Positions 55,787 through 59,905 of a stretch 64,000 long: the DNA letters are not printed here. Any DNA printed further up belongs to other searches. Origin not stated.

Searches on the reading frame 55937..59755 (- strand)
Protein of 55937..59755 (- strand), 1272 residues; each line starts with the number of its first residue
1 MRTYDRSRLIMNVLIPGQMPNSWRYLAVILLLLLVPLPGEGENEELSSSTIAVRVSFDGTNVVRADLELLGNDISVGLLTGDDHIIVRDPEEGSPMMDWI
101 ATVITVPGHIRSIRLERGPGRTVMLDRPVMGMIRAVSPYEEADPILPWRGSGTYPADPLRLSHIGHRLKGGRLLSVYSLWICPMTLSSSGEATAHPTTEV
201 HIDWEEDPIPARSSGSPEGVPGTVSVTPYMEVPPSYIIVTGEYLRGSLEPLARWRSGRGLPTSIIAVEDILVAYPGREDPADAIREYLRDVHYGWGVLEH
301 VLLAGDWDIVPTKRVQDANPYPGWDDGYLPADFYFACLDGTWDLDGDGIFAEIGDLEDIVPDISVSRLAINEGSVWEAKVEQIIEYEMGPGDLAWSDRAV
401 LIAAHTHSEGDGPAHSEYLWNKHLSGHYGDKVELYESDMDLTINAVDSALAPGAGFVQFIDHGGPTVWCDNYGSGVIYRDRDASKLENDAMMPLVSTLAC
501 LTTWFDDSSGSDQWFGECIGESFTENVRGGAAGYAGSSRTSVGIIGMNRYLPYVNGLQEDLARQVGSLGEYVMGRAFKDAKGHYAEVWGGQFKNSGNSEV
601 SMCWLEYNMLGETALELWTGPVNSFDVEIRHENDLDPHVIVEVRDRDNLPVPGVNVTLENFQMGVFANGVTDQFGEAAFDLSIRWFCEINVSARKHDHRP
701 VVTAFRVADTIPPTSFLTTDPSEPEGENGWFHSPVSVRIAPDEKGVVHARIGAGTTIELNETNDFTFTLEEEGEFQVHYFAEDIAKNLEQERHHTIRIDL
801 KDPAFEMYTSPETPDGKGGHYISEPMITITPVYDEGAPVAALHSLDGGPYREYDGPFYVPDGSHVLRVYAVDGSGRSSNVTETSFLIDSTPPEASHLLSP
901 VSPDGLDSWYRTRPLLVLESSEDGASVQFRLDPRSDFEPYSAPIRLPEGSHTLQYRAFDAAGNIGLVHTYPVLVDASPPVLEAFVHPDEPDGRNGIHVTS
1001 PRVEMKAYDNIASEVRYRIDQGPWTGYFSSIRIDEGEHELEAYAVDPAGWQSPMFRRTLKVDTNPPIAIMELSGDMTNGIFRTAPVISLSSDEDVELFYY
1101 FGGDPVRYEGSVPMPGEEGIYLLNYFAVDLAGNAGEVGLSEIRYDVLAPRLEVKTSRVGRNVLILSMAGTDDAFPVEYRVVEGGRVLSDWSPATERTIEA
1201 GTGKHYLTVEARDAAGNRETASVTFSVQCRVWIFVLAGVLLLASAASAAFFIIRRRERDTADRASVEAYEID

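Call 45: search_protein_families(library=pfam, proteins=[window:55937-59755:-], max_evalue=0.001)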
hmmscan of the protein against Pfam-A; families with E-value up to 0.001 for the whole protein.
window:55937-59755:- (1272 aa): 4 families
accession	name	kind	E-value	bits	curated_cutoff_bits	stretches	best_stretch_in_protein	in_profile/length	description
PF01364.23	Peptidase_C25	-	7.6e-46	157.5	23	1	236-617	1-374/374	Peptidase family C25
PF19077.6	Big_13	-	4.1e-15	56.6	27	0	1201-1227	73-100/102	Bacterial Ig-like domain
PF13290.12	CHB_HEX_C_1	-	8.9e-09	35.6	22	0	916-967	12-65/67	Chitobiase/beta-hexosaminidase C-terminal domain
PF13750.12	Big_3_3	-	0.00028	21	27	0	1206-1228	125-147/157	Bacterial Ig-like domain (group 3)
